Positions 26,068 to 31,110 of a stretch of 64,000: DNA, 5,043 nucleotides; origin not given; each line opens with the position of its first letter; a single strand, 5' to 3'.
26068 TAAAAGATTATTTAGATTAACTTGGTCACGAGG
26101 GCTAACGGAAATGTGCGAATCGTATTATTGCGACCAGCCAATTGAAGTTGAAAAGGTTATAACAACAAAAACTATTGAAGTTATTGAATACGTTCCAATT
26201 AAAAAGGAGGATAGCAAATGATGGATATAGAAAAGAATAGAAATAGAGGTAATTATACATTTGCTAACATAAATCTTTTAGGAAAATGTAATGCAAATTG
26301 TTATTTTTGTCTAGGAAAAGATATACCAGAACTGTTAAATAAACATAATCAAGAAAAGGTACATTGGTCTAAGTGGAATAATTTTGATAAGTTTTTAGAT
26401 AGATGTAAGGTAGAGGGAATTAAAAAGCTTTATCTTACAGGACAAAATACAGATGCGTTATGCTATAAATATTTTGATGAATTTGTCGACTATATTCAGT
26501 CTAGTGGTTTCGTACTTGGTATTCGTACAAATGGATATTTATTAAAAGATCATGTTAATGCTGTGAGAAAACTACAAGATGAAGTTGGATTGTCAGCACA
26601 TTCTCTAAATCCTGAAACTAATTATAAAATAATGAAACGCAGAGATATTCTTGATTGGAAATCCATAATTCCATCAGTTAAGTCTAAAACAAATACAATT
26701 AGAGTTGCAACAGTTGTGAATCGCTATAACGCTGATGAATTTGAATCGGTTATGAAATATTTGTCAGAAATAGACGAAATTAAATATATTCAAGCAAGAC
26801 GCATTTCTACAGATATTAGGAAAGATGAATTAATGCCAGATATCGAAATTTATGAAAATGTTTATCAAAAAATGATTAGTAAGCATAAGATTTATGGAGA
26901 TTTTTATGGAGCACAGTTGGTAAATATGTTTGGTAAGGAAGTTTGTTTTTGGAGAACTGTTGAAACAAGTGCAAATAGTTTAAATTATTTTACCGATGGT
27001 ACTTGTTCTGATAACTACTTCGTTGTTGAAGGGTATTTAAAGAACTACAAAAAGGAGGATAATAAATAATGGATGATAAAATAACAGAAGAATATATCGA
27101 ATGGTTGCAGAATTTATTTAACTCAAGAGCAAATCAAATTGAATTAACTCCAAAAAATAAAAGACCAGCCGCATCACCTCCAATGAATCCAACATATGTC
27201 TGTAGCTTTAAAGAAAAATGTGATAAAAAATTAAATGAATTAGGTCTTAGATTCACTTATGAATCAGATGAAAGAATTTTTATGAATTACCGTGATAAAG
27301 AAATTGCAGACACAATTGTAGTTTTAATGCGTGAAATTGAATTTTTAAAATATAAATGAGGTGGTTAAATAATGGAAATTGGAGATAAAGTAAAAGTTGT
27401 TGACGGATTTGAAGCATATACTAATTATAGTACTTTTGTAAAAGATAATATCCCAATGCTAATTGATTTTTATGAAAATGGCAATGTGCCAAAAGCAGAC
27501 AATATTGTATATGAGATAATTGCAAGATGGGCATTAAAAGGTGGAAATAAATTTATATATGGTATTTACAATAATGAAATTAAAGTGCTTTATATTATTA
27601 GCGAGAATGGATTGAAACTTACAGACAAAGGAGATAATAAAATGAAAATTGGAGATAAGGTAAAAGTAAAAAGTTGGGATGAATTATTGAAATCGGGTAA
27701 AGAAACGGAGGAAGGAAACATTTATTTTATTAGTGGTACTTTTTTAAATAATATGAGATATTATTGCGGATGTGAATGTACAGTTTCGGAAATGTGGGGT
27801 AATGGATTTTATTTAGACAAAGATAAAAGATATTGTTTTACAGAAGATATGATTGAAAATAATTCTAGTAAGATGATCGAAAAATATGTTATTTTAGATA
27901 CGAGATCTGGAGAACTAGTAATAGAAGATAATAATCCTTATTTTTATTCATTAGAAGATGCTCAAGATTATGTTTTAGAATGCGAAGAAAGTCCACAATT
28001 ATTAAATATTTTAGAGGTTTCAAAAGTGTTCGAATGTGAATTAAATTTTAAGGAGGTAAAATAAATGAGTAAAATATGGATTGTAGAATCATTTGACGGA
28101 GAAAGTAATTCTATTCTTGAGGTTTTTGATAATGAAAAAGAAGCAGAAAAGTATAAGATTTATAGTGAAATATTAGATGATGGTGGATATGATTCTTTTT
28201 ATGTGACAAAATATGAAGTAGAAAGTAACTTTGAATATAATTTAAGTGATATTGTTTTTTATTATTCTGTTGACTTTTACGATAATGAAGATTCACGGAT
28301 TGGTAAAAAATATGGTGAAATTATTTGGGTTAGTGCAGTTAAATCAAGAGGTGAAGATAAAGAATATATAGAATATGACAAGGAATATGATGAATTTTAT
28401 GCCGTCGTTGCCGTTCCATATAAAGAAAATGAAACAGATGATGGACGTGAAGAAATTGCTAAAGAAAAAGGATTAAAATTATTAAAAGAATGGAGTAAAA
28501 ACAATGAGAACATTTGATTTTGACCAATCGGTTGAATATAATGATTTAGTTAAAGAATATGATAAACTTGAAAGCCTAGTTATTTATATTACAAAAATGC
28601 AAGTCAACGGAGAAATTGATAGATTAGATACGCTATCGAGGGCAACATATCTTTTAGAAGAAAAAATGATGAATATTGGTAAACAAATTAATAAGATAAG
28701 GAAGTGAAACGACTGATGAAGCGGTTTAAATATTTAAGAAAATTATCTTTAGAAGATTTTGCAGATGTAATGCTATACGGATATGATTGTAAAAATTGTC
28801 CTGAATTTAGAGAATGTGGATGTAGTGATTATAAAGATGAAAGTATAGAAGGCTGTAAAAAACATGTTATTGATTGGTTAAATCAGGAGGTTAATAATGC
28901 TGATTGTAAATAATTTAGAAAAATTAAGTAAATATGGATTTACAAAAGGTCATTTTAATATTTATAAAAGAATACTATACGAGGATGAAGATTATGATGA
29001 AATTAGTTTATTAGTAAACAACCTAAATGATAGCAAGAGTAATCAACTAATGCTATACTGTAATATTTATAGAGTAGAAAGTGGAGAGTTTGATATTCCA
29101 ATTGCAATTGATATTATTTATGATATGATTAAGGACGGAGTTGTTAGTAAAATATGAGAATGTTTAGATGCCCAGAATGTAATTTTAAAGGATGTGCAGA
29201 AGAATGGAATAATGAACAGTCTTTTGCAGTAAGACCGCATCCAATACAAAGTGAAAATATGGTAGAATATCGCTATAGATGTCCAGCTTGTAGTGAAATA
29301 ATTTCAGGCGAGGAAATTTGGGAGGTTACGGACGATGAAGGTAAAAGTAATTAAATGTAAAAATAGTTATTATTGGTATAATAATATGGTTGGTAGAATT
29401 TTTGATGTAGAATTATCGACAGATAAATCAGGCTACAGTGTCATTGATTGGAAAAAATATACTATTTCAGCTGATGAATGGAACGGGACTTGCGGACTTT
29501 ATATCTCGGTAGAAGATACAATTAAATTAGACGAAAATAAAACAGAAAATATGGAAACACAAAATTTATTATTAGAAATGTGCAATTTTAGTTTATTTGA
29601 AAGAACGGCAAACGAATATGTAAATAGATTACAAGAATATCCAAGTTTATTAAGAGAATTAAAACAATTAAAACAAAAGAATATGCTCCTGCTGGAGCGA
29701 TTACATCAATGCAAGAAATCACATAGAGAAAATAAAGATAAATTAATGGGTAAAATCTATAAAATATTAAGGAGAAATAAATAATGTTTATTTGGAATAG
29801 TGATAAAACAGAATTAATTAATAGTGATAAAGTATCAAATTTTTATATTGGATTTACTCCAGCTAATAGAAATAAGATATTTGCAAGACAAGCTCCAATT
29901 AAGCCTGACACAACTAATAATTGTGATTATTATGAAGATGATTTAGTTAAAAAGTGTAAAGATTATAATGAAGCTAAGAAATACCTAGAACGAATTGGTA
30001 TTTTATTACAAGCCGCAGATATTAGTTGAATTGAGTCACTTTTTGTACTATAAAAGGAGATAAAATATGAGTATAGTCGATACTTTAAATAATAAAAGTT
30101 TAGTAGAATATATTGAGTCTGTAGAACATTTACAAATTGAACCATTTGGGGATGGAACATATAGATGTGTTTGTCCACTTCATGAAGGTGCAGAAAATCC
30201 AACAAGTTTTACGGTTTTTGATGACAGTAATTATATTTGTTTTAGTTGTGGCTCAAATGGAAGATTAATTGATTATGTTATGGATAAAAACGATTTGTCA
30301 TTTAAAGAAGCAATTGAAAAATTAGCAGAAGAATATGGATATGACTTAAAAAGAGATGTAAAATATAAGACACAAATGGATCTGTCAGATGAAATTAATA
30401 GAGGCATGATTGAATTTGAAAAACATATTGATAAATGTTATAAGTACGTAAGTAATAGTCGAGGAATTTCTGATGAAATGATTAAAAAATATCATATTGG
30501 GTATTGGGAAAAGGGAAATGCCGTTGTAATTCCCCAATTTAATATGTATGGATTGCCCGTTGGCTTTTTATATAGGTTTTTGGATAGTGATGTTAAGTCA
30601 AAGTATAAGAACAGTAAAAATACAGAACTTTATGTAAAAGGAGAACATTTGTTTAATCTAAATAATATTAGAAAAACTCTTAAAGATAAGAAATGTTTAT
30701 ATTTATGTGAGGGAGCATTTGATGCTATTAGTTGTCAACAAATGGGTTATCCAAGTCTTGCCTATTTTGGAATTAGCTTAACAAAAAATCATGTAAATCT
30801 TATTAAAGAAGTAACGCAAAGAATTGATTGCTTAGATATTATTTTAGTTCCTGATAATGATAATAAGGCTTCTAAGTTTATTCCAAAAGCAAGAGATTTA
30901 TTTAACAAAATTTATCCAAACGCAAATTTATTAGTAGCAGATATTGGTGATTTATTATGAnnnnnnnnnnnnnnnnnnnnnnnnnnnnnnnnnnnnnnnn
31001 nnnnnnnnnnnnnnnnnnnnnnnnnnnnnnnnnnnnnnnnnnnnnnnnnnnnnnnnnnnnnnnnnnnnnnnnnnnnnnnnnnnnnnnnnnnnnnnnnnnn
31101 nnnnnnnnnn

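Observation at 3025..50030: Dispersed fixed-geometry 60-bp intergenic element in six copies: candidate phage-specific regulatory system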

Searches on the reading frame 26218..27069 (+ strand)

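Call 10: search_protein_families(library=pfam, proteins=[window:26218-27069:+], max_evalue=0.01)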
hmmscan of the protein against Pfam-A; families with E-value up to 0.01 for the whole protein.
window:26218-27069:+ (283 aa): 2 families
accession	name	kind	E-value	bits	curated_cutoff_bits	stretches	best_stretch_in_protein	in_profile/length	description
PF04055.27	Radical_SAM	-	5.6e-13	49.8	29.5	1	19-182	2-166/166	Radical SAM superfamily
PF10437.14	Lip_prot_lig_C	-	0.0065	16.8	24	0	209-237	17-45/85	Bacterial lipoate protein ligase C-terminus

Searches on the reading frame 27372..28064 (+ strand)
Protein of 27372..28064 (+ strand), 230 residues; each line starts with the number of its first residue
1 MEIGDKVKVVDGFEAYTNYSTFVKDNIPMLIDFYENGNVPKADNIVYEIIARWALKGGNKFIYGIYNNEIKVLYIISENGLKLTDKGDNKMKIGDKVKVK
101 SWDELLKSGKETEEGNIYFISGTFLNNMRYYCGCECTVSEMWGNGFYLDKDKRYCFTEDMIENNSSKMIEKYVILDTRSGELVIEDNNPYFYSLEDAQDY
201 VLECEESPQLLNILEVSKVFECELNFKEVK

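Call 10: search_protein_families(library=pfam, proteins=[window:27372-28064:+], max_evalue=0.01)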
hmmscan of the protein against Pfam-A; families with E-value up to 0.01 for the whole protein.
window:27372-28064:+ (230 aa): 0 families

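Call 46: search_protein_families(library=phrogs, proteins=[window:27372-28064:+], max_evalue=0.001)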
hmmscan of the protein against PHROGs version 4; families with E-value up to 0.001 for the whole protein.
window:27372-28064:+ (230 aa): 1 family
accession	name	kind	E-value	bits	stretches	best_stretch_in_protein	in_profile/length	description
phrog_7488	-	unknown function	1.8e-05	25.9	1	90-190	2-99/144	-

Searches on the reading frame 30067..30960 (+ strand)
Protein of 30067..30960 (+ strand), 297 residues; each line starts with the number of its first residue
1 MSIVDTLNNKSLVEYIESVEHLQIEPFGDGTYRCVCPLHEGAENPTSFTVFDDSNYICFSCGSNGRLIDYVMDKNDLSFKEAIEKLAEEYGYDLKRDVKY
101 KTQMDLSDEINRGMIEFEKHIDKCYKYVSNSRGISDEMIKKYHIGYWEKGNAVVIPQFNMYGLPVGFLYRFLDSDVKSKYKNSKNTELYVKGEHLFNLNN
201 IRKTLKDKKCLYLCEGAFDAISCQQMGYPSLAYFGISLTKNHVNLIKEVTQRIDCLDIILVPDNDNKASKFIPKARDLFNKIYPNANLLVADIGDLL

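Call 10: search_protein_families(library=pfam, proteins=[window:30067-30960:+], max_evalue=0.01)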
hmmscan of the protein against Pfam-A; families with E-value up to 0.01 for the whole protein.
window:30067-30960:+ (297 aa): 3 families
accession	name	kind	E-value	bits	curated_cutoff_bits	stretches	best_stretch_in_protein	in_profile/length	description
PF01807.25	Zn_ribbon_DnaG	-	1.8e-14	53.8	24.9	1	5-97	7-96/98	CHC2 zinc finger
PF08275.17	DNAG_N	-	4.5e-12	46.6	26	1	153-201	79-127/128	DNA primase catalytic core, N-terminal domain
PF13155.12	Toprim_2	-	6.5e-08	33.3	22.1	1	212-282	1-69/88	Toprim-like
